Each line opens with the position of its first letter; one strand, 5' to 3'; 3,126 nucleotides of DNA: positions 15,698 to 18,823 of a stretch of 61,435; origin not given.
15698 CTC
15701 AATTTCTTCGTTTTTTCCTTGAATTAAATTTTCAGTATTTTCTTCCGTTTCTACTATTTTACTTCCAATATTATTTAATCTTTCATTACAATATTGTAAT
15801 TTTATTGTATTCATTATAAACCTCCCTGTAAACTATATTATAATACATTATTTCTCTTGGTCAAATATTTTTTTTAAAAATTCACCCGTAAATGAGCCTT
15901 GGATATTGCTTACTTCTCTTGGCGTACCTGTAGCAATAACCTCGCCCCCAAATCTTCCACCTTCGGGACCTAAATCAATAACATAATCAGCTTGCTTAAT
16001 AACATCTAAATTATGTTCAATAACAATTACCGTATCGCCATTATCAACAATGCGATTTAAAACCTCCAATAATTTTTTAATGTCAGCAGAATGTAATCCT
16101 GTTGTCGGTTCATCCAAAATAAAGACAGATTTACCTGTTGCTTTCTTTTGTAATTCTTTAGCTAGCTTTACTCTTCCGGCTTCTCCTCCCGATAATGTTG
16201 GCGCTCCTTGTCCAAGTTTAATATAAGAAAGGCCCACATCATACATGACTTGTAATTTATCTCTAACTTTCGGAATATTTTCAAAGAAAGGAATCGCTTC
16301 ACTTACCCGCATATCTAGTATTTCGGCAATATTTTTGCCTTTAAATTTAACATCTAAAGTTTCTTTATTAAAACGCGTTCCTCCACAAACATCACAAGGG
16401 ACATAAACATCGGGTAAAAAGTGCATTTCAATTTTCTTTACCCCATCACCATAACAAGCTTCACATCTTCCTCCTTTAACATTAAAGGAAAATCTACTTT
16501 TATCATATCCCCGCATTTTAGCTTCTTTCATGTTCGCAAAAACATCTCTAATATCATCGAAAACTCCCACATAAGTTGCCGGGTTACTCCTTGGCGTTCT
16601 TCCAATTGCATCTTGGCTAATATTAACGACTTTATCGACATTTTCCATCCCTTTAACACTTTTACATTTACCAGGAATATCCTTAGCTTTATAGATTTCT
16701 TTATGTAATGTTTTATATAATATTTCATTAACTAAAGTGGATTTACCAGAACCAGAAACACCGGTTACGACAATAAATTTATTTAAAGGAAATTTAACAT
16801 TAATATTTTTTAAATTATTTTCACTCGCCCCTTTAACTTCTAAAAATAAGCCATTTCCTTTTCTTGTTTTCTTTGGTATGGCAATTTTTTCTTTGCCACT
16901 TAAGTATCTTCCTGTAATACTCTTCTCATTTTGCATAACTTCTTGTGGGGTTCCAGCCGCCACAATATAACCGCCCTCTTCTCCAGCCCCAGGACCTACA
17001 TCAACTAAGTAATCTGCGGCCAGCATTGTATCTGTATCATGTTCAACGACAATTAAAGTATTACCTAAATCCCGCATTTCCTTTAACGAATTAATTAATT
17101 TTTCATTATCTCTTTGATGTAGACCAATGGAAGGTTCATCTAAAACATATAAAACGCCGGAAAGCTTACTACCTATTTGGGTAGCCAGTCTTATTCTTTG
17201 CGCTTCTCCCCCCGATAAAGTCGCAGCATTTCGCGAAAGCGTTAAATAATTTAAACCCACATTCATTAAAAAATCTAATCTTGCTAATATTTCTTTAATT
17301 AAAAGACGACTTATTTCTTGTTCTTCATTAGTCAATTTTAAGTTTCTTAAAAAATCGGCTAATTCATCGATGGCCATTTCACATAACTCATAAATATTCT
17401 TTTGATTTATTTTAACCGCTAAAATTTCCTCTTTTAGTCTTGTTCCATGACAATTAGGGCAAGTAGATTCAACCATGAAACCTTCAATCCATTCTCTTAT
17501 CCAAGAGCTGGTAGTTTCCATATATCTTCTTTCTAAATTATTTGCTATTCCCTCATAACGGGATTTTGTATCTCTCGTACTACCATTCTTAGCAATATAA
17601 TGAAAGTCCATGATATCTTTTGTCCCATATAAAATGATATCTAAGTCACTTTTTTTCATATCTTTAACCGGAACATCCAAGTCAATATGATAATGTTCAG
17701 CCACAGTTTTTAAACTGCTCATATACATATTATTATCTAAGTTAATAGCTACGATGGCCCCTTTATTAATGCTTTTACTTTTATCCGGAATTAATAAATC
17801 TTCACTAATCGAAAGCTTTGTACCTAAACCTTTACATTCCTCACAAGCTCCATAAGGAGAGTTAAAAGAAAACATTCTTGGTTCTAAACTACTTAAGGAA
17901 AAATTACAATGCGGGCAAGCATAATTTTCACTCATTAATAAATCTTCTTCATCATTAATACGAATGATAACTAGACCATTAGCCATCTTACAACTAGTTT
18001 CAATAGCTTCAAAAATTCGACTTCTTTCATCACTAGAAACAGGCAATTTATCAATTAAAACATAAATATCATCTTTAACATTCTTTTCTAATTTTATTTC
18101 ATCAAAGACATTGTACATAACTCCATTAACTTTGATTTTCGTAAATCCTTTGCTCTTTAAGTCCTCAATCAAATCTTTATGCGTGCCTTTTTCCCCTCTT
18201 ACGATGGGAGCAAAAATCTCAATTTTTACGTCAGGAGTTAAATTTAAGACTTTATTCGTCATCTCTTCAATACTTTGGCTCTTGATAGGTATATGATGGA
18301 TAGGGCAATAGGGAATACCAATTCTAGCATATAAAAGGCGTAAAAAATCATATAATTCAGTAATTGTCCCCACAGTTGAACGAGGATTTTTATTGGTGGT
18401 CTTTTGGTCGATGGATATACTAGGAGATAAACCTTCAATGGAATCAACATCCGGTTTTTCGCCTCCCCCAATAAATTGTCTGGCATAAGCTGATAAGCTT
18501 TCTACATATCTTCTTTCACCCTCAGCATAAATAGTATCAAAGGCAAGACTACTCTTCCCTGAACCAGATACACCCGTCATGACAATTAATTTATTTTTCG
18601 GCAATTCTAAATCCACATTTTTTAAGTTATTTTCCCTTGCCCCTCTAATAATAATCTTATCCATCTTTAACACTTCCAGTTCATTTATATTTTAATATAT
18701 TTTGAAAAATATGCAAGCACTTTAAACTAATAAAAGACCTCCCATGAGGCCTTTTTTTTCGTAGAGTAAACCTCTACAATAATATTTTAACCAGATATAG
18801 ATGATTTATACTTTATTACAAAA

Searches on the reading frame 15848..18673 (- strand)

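Call 67: search_protein_families(library=pfam, proteins=[window:15848-18673:-], max_evalue=0.00001)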
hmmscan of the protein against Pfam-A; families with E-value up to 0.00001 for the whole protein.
window:15848-18673:- (941 aa): 12 families
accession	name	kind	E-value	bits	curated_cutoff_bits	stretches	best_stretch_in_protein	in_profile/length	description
PF17755.6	UvrA_DNA-bind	-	1.1e-34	119.4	23.2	1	291-397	2-109/110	UvrA DNA-binding domain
PF17760.6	UvrA_inter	-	6.2e-31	106.9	23.3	1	133-241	1-109/109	UvrA interaction domain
PF00005.33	ABC_tran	-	7.7e-20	72.3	25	0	621-654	1-34/137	ABC transporter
PF02463.25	SMC_N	-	2.4e-11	43.9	40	0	192-559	135-211/220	RecF/RecN/SMC N terminal domain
PF20720.3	nSTAND3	-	1.4e-08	35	27.2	0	630-693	16-78/155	Novel STAND NTPase 3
PF03193.22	RsgA_GTPase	-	1.3e-07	32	30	0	611-654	87-129/174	RsgA GTPase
PF13555.12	AAA_29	-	5.9e-07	29.6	27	0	626-648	17-39/61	P-loop containing region of AAA domain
PF13191.12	AAA_16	-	7.2e-07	30.3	32.6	0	633-673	26-63/167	AAA ATPase domain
PF20703.3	nSTAND1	-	1.7e-06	28.4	27.1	0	13-44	19-50/379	Novel STAND NTPase 1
PF13173.12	AAA_14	-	3.5e-06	27.5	27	0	631-658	2-30/129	AAA domain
PF13401.12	AAA_22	-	5.5e-06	27.2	27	0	632-661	6-37/130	AAA domain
PF25201.1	nSTAND6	-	6.3e-06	26.7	27.7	0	618-659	5-46/148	Novel STAND NTPase 6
